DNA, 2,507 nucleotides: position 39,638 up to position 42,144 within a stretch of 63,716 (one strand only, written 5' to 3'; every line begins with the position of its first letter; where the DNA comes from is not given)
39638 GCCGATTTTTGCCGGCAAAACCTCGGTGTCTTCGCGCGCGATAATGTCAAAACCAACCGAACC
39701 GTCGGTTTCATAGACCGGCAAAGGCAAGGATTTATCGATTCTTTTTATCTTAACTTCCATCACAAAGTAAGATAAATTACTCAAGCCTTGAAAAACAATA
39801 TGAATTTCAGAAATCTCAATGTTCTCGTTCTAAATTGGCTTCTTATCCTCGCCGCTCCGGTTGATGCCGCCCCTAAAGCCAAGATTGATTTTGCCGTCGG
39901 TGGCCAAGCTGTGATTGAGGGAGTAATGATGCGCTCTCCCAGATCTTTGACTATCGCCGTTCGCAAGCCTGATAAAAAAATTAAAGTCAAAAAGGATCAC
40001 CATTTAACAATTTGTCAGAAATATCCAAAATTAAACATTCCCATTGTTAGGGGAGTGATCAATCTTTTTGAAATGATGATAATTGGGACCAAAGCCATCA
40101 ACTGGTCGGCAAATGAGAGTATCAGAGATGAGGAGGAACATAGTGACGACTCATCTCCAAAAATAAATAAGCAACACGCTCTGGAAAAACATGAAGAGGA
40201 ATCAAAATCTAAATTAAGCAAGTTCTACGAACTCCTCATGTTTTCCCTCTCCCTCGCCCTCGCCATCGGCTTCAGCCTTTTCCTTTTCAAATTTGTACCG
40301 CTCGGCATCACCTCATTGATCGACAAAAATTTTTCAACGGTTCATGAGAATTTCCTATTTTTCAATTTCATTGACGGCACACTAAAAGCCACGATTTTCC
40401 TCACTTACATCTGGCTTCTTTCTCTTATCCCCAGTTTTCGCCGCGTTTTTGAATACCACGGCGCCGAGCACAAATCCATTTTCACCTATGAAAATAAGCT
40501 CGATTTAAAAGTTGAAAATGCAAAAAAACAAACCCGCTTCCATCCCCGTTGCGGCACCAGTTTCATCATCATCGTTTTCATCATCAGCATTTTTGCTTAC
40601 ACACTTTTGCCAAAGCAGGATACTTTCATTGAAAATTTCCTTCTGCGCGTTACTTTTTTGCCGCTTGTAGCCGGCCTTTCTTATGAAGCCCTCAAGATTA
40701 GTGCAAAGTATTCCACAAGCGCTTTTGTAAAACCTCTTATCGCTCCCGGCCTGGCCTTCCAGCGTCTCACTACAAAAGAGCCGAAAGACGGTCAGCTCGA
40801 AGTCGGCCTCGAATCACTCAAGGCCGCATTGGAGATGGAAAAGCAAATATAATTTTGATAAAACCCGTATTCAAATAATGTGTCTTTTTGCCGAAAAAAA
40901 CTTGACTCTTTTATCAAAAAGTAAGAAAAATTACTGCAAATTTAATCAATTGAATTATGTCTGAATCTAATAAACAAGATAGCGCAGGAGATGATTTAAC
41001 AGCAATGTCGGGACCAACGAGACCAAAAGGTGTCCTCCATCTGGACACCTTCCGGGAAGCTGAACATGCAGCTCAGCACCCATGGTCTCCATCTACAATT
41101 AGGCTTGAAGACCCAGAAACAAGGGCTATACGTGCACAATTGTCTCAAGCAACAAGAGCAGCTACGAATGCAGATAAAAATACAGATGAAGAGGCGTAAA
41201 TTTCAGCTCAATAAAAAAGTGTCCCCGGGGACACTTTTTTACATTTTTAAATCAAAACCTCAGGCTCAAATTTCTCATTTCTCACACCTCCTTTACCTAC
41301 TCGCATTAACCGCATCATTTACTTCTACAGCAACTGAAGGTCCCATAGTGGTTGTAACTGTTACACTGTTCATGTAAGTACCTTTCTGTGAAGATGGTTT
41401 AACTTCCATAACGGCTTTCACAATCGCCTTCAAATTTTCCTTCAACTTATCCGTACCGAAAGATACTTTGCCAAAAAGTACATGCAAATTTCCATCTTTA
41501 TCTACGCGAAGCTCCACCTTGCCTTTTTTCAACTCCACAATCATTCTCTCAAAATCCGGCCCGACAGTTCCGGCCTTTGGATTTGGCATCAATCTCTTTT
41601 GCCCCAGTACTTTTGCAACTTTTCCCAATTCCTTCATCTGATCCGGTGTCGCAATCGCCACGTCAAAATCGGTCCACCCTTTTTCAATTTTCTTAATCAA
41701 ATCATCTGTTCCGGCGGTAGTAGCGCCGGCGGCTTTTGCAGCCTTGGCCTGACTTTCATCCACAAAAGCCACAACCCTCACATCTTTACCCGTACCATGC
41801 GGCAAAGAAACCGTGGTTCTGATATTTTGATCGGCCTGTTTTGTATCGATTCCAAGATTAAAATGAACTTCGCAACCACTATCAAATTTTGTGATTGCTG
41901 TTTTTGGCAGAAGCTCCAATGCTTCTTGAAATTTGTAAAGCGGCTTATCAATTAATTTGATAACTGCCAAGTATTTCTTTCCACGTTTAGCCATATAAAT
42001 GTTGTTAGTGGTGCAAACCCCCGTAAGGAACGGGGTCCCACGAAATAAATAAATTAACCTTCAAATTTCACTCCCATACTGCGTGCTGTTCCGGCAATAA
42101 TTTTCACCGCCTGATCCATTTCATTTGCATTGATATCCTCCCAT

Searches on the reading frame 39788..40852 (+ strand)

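Call 10: search_protein_families(library=pfam, proteins=[window:39788-40852:+], max_evalue=0.001)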
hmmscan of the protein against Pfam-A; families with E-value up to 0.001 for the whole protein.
window:39788-40852:+ (354 aa): 1 family
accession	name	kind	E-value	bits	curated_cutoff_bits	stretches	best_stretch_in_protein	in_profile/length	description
PF07136.16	DUF1385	-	3.9e-77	259.1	22.1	1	84-349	1-226/227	Protein of unknown function (DUF1385)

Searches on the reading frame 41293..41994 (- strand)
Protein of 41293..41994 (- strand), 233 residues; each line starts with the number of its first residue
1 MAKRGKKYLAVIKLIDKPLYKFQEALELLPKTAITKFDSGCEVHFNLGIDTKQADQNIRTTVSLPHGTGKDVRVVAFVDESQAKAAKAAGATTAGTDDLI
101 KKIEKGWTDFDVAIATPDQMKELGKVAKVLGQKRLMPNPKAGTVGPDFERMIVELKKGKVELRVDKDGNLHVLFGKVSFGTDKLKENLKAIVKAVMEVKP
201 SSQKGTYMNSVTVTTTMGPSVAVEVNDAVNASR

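Call 11: search_protein_families(library=pfam, proteins=[window:41293-41994:-], max_evalue=0.001)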
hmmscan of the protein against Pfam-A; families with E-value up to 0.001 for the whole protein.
window:41293-41994:- (233 aa): 1 family
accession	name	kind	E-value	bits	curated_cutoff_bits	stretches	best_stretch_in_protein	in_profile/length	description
PF00687.26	Ribosomal_L1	-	5.2e-60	202.9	32.2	1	31-219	3-198/198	Ribosomal protein L1p/L10e family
